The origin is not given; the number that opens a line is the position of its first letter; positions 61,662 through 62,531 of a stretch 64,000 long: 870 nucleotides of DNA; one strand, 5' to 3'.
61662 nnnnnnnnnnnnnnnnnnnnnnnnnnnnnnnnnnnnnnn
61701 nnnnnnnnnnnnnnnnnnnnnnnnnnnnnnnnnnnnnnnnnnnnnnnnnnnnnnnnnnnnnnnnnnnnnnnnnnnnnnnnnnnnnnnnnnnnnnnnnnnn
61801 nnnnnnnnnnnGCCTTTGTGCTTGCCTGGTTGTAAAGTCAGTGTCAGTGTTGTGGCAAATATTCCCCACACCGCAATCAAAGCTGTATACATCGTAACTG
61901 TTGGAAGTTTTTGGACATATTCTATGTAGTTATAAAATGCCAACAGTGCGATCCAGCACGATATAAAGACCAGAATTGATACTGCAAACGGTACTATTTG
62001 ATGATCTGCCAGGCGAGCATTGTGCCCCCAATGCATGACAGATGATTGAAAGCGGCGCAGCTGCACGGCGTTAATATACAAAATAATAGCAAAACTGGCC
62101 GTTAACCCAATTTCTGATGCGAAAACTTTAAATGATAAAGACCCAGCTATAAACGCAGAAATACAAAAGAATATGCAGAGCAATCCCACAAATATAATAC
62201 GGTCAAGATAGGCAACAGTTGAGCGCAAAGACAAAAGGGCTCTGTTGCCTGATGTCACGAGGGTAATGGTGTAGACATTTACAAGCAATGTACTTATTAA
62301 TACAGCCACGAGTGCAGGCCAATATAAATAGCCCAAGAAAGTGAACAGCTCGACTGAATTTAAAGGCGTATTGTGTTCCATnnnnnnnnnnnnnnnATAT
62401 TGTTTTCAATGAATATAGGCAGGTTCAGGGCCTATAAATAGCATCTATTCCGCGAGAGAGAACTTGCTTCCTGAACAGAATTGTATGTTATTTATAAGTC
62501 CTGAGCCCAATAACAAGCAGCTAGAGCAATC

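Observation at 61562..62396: T1SS ABC exporter with an unrecognised N-terminal multi-TM domain and a Q/N/H/P-rich linker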

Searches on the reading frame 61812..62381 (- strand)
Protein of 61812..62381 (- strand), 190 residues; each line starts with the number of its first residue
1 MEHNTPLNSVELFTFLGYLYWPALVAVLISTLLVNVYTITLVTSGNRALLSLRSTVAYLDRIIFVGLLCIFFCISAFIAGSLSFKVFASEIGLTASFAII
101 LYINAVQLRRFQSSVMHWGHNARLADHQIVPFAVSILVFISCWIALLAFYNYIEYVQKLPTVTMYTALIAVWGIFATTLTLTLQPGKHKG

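Call 16: search_protein_families(library=pfam, alignment_id=A1, max_evalue=1)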
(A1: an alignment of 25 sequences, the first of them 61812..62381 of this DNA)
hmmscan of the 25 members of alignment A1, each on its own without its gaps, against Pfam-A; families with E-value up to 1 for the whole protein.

A. member 1, window:61812-62381:- (190 aa): 0 families

B. families by the number of members that match (of 25 scanned): 13 families
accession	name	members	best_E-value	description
PF05425.18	CopD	3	0.00011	Copper resistance protein D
PF19602.4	DUF6107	2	0.6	Family of unknown function (DUF6107)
PF11087.14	PRD1_DD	1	0.018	PRD1 phage membrane DNA delivery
PF17629.7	DUF5510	1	0.022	Family of unknown function (DUF5510)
PF15651.11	Tox-SGS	1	0.042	Salivary glad secreted protein domain toxin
PF08395.17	7tm_7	1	0.058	7tm Chemosensory receptor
PF19862.4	DUF6336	1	0.074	Family of unknown function (DUF6336)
PF03929.21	PepSY_TM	1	0.15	PepSY-associated TM region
PF20814.2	CAA3_Cox_suIV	1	0.21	CAA3-type cytochrome c oxidase subunit IV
PF19865.4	DUF6338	1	0.24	Family of unknown function (DUF6338)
PF07695.17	7TMR-DISM_7TM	1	0.32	7TM diverse intracellular signalling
PF11587.13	Prion_bPrPp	1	0.37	Major prion protein bPrPp - N terminal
PF17402.7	DUF5408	1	0.38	Family of unknown function (DUF5408)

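Call 17: search_solved_structures(query=A1, max_evalue=10)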
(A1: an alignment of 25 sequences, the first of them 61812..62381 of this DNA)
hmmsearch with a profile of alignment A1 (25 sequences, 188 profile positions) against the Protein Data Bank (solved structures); distinct sequences matched with E-value up to 10: 0.

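Call 26: predict_structure(alignment_id=A1)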
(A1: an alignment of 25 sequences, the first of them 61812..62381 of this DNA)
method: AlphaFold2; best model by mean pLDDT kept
length: 190 residues; sequences in the alignment: 25
mean_pLDDT: 87.1   pTM: 0.79
mean pLDDT of the five models: 87.1, 85.0, 85.0, 84.0, 83.9
residues with pLDDT >= 90: 96; 70-90: 75; 50-70: 18; < 50: 1
segments of 3 or more residues with pLDDT < 50: none
pLDDT, mean of each block of 10 residues (from residue 1): 70 93 95 93 85 93 96 91 74 91 93 84 83 92 90 82 90 88 71
secondary structure, 60 per line:
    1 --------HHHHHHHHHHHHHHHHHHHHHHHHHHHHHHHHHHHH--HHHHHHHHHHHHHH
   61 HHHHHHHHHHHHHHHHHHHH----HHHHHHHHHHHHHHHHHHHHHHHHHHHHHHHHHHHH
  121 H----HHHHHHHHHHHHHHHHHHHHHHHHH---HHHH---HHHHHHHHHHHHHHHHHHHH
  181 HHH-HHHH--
elements in order: H9-44 H47-80 H85-121 H126-150 H154-157 H161-183 H185-188

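Call 29: search_protein_representatives(alignment_id=A1)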
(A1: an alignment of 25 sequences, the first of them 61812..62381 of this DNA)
Query: 25 sequences, 188 profile positions. Proteins with E-value up to 0.001 (for the whole library): 1239; up to 1e-10: 411; up to 1e-30: 18. The best 150 are listed.
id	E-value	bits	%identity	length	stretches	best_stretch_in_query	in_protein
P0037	1.3e-56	207.4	-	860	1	1-187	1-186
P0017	4.3e-56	205.7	-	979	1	1-186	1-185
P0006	4.4e-56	205.7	-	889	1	1-186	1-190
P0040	2.4e-55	203.2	-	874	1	12-187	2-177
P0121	1.6e-53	197.4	-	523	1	1-185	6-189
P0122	2.4e-48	180.5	-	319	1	9-187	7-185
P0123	3.0e-48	180.1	-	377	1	1-185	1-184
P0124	5.6e-47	176.0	-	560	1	20-186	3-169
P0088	6.6e-47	175.7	-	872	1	5-187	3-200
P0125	2.3e-45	170.7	-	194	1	4-186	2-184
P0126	5.1e-45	169.6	-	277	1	5-186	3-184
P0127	1.4e-41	158.4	-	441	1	7-185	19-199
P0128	6.9e-41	156.1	-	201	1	4-184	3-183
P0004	1.6e-40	154.9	-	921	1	1-187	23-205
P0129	2.6e-39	151.0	-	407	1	12-187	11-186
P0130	2.1e-36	141.5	-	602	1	13-185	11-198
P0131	2.4e-31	125.0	-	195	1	5-185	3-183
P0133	3.0e-28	114.9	-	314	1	1-186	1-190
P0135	6.9e-28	113.7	-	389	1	3-186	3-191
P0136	2.6e-27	111.8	-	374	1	1-187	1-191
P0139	4.4e-26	107.9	-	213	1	10-184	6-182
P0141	2.4e-25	105.4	-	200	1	9-184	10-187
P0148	1.5e-23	99.6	-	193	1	13-186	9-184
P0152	1.0e-22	96.8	-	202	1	8-183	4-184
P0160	7.0e-21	90.9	-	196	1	11-185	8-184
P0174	8.5e-20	87.4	-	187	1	10-178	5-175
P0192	3.0e-18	82.3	-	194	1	13-181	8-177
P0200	5.1e-18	81.5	-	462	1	17-177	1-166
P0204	8.3e-18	80.9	-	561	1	13-147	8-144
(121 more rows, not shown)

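Call 30: search_protein_families(library=pfam, proteins=[P0125, P0128, P0131, P0139, P0141, P0148, P0152, P0160, P0174, P0192], max_evalue=0.1)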
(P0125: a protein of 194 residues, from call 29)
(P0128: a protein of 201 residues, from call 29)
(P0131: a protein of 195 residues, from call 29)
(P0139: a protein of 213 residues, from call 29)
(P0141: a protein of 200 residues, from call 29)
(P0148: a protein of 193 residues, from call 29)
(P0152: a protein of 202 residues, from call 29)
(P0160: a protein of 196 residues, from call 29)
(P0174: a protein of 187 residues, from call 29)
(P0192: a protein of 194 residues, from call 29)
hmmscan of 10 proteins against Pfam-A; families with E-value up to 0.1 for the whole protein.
P0125 (194 aa): 0 families

P0128 (201 aa): 0 families

P0131 (195 aa): 1 family
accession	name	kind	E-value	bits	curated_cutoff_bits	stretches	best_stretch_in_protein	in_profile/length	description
PF08285.16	DPM3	-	0.091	13.4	25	1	129-193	7-68/90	Dolichol-phosphate mannosyltransferase subunit 3 (DPM3)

P0139 (213 aa): 1 family
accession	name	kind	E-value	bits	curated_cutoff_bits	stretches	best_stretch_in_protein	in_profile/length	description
PF20349.3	DUF6644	-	0.025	15.2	27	1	11-94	26-105/155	Family of unknown function (DUF6644)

P0141 (200 aa): 4 families
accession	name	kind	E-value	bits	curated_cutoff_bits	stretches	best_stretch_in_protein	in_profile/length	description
PF03653.18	UPF0093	-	0.0012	19.6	34.2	1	16-112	9-109/146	Uncharacterised protein family (UPF0093)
PF20349.3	DUF6644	-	0.0014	19.2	27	1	17-137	27-143/155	Family of unknown function (DUF6644)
PF05425.18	CopD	-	0.011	16.5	32.1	1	57-118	8-73/105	Copper resistance protein D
PF10907.13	DUF2749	-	0.051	14.1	25.5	0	14-58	5-50/72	Protein of unknown function (DUF2749)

P0148 (193 aa): 1 family
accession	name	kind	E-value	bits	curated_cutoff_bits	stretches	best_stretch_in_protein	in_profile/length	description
PF05425.18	CopD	-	0.03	15.2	32.1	1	46-117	2-80/105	Copper resistance protein D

P0152 (202 aa): 1 family
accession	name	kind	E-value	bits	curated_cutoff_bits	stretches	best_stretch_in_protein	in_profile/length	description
PF05425.18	CopD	-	0.00046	21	32.1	1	47-135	3-98/105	Copper resistance protein D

P0160 (196 aa): 0 families

P0174 (187 aa): 0 families

P0192 (194 aa): 1 family
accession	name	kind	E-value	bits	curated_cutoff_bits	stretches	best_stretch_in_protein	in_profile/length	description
PF05425.18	CopD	-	0.0086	16.9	32.1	1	49-132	6-93/105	Copper resistance protein D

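Call 40: search_protein_families(library=pfam, alignment_id=A3, max_evalue=0.1)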
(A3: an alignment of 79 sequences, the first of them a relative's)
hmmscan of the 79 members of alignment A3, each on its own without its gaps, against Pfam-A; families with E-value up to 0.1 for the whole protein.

A. member 1, P0125 (194 aa): 0 families

B. families by the number of members that match (of 79 scanned): 19 families
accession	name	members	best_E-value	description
PF05425.18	CopD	22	3.4e-05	Copper resistance protein D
PF03653.18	UPF0093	5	0.00081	Uncharacterised protein family (UPF0093)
PF09980.14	DUF2214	4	0.0044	Predicted membrane protein (DUF2214)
PF20349.3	DUF6644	3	0.0014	Family of unknown function (DUF6644)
PF13664.11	DUF4149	2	0.0045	Domain of unknown function (DUF4149)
PF20479.3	TMEM128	1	0.00036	TMEM128 protein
PF11970.14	GPR_Gpa2_C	1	0.015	G protein-coupled glucose receptor regulating Gpa2 C-term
PF04039.18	MnhB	1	0.016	Domain related to MnhB subunit of Na+/H+ antiporter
PF24095.1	DUF7378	1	0.016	Domain of unknown function (DUF7378)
PF23484.1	YBR126W-A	1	0.023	YBR126W-A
PF03188.21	Cytochrom_B561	1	0.025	Eukaryotic cytochrome b561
PF16028.10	SLC3A2_N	1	0.026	Solute carrier family 3 member 2 N-terminus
PF16118.10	DUF4834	1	0.04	Domain of unknown function (DUF4834)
PF21314.2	TM_ErbB1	1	0.046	Epidermal growth factor receptor transmembrane-juxtamembrane segment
PF10907.13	DUF2749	1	0.051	Protein of unknown function (DUF2749)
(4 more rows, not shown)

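Call 41: search_protein_families(library=ncbifam, alignment_id=A3, max_evalue=0.1)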
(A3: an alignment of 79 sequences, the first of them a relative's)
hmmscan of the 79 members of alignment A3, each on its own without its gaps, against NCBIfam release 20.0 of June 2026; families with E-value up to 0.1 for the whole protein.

A. member 1, P0125 (194 aa): 0 families

B. families by the number of members that match (of 79 scanned): 13 families
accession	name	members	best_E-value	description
NF045716.1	sulf_resp_HmcE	2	0.0045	sulfate respiration complex protein HmcE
TIGR04154.1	archaeo_STT3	1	0.0025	oligosaccharyl transferase, archaeosortase A system-associated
NF001419.0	PRK00293.1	1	0.01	protein-disulfide reductase DsbD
TIGR02327.1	int_mem_ywzB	1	0.014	DUF1146 family protein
NF001389.0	PRK00281.1-2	1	0.015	undecaprenyl-diphosphate phosphatase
TIGR03370.1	VPLPA-CTERM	1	0.02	VPLPA-CTERM sorting domain-containing protein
TIGR00997.1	ispZ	1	0.022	septation protein IspZ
TIGR00807.1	malonate_madL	1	0.036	malonate transporter subunit MadL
NF009131.0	PRK12484.1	1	0.063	nicotinate phosphoribosyltransferase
NF010271.0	PRK13718.1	1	0.067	conjugal transfer protein TrbE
NF010796.0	PRK14200.1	1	0.07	fluoride efflux transporter CrcB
NF040522.1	VC1465_fam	1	0.086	VC1465 family Xer recombination activation factor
NF058591.1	archaellum_scaf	1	0.095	archaellum flagellar motor scaffold protein FlaX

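Call 59: search_protein_families(library=pfam, proteins=[P0122, P0123, P0129, P0130, P0200, P0204, P0127, P0135, P0133, P0136], max_evalue=0.01)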
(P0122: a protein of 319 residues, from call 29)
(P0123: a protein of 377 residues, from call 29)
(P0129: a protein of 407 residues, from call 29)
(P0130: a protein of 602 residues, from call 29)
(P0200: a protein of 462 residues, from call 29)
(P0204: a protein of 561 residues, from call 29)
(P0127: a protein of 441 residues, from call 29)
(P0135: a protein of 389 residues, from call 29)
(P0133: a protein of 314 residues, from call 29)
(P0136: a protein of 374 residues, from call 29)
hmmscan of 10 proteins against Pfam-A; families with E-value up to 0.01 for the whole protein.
P0122 (319 aa): 2 families
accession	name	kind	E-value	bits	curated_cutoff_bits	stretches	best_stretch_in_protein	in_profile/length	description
PF01627.28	Hpt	-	8.4e-08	32.8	24.6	1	211-285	4-78/84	Hpt domain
PF05425.18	CopD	-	0.0034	18.2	32.1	1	48-123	2-86/105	Copper resistance protein D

P0123 (377 aa): 0 families

P0129 (407 aa): 1 family
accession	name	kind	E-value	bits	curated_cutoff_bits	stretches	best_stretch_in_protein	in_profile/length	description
PF01627.28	Hpt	-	2e-06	28.3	24.6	1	288-360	3-75/84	Hpt domain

P0130 (602 aa): 3 families
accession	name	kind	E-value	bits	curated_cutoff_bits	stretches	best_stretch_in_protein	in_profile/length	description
PF00892.27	EamA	-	1.6e-29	103.4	28.2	2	298-429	3-133/135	EamA-like transporter family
PF03151.22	TPT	-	0.00011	22.1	30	1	312-428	17-134/291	Triose-phosphate Transporter family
PF16913.11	PUNUT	-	0.00056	19.7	30.6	0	505-587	77-158/321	Purine nucleobase transmembrane transport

P0200 (462 aa): 2 families
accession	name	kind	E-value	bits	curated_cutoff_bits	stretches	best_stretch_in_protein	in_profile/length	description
PF01471.23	PG_binding_1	-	3.2e-09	37.3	23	1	322-366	2-46/57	Putative peptidoglycan binding domain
PF08823.16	PG_binding_2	-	0.005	17.5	21.1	1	325-357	18-50/74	Putative peptidoglycan binding domain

P0204 (561 aa): 2 families
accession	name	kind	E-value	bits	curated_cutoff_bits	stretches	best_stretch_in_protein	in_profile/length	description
PF07690.21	MFS_1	-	3e-23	82.7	33.4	2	383-531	35-183/347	Major Facilitator Superfamily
PF00083.30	Sugar_tr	-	9.9e-13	48.2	22.3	2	186-296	44-157/452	Sugar (and other) transporter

P0127 (441 aa): 0 families

P0135 (389 aa): 0 families

P0133 (314 aa): 0 families

P0136 (374 aa): 0 families

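Call 61: find_encoding_contigs(protein=P0122, flank=8000, max_places=2)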
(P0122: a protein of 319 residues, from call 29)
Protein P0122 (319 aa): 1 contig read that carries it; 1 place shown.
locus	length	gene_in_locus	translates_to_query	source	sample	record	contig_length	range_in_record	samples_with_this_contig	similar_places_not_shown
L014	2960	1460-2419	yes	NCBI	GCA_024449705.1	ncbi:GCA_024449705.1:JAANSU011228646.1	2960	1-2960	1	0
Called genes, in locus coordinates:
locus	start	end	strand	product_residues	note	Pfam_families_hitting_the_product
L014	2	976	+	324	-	?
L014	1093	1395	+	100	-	-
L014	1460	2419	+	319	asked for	PF01627:Hpt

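Call 64: find_related_loci(query=A5, collection=metagenome_contigs, flank=6000)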
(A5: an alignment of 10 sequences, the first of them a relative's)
Query A5 (194 aa) in metagenome_contigs; peptide patterns used: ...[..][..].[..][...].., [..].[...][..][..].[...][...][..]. (x = any residue, [..] = any of these).
282 stretches matched a pattern; 4 encode a relative of the query (tblastn E <= 1e-3); 4 distinct loci.
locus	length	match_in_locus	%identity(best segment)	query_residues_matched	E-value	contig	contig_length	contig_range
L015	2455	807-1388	100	1-194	2e-132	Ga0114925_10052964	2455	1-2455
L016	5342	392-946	44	7-190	1e-43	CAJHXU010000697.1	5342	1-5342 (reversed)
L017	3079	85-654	42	2-189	6e-39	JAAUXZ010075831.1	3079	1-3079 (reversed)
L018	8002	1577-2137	40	1-191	2e-34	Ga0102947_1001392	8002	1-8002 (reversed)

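Call 69: fold_search(model_id=the predicted structure, library=pdb)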
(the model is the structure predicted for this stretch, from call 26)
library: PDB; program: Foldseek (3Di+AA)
matches with E <= 10: 74; with E <= 0.001: 0
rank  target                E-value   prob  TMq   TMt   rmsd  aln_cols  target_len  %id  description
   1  9ge3_R                1.9e+00  0.18  0.30  0.22   9.1       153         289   16  Structure of GPR55 in complex with G13 and endogenous lipid agonist lysophosphatidylinositol (released 2025-03-05)
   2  7uw9_g                2.0e+00  0.08  0.21  0.23  17.4       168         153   11  Citrus V-ATPase State 1, H in contact with subunit a (released 2022-07-06)
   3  7sk5_A                2.1e+00  0.15  0.29  0.21   8.9       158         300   20  Cryo-EM structure of ACKR3 in complex with CXCL12 and an intracellular Fab (released 2022-07-27)
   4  6byj_E                2.2e+00  0.28  0.39  0.32  15.4       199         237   13  Structure of human 14-3-3 gamma bound to O-GlcNAc peptide (released 2018-05-09)
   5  7uw9_i                2.6e+00  0.06  0.19  0.22  18.8       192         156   12  Citrus V-ATPase State 1, H in contact with subunit a (released 2022-07-06)
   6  6c6l_E                2.7e+00  0.13  0.27  0.30  14.6       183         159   12  Yeast Vacuolar ATPase Vo in lipid nanodisc (released 2018-03-21)
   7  4q25_A                3.5e+00  0.21  0.42  0.38   8.8       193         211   11  Crystal structure of PhoU from Pseudomonas aeruginosa (released 2015-02-18)
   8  3l39                  3.5e+00  0.18  0.38  0.36   6.9       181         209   10  Crystal structure of Putative PhoU-like phosphate regulatory protein (BT4638) from BACTEROIDES THETAIOTAOMICRON VPI-5482 (released 2010-01-19)
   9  7uw9_c                3.5e+00  0.08  0.23  0.25  17.2       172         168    9  Citrus V-ATPase State 1, H in contact with subunit a (released 2022-07-06)
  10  1sum                  3.8e+00  0.35  0.48  0.42  15.6       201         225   10  Crystal structure of a hypothetical protein at 2.0 A resolution (released 2004-08-24)
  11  4jcz                  3.8e+00  0.07  0.19  0.23  15.8       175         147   11  Human LTC4 synthase in complex with product analogs - implications for enzyme catalysis (released 2014-01-01)
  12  2i0m                  4.0e+00  0.21  0.43  0.41  13.1       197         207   13  Crystal structure of the phosphate transport system regulatory protein PhoU from Streptococcus pneumoniae (released 2006-09-19)
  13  6c6l_H                4.0e+00  0.07  0.23  0.26  17.4       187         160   16  Yeast Vacuolar ATPase Vo in lipid nanodisc (released 2018-03-21)
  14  6mrt_A                4.0e+00  0.06  0.23  0.17  34.3       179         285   15  12-meric ClyA pore complex (released 2019-05-15)
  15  4q25_B                4.2e+00  0.30  0.50  0.46   6.5       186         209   12  Crystal structure of PhoU from Pseudomonas aeruginosa (released 2015-02-18)
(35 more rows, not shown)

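Call 89: search_protein_families(library=pfam, proteins=[L014:2-976:+, L014:1093-1395:+, L015:13-540:+, L015:1475-2449:-], max_evalue=0.05)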
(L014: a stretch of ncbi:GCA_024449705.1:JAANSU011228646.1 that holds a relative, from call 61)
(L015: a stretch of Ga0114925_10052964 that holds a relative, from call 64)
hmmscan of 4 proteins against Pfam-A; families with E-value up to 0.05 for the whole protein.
L014:2-976:+ (324 aa): 4 families
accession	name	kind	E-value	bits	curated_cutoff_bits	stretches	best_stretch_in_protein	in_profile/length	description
PF13437.12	HlyD_3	-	7.6e-16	59.2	22.2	1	176-284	2-99/106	HlyD family secretion protein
PF16576.10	HlyD_D23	-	1.2e-06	28.5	30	1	168-278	103-204/214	Barrel-sandwich domain of CusB or HlyD membrane-fusion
PF22411.1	Mre11_2nd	-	0.00018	21.8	27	1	267-303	1-36/59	Mre11 nuclease, second domain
PF00170.26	bZIP_1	-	0.019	15.5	27.6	0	39-67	33-61/64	bZIP transcription factor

L014:1093-1395:+ (100 aa): 0 families

L015:13-540:+ (175 aa): 0 families

L015:1475-2449:- (324 aa): 1 family
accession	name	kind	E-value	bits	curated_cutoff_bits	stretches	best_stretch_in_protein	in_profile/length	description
PF01442.23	Apolipoprotein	-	0.031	14.4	90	0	4-64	118-175/190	Apolipoprotein A1/A4/E domain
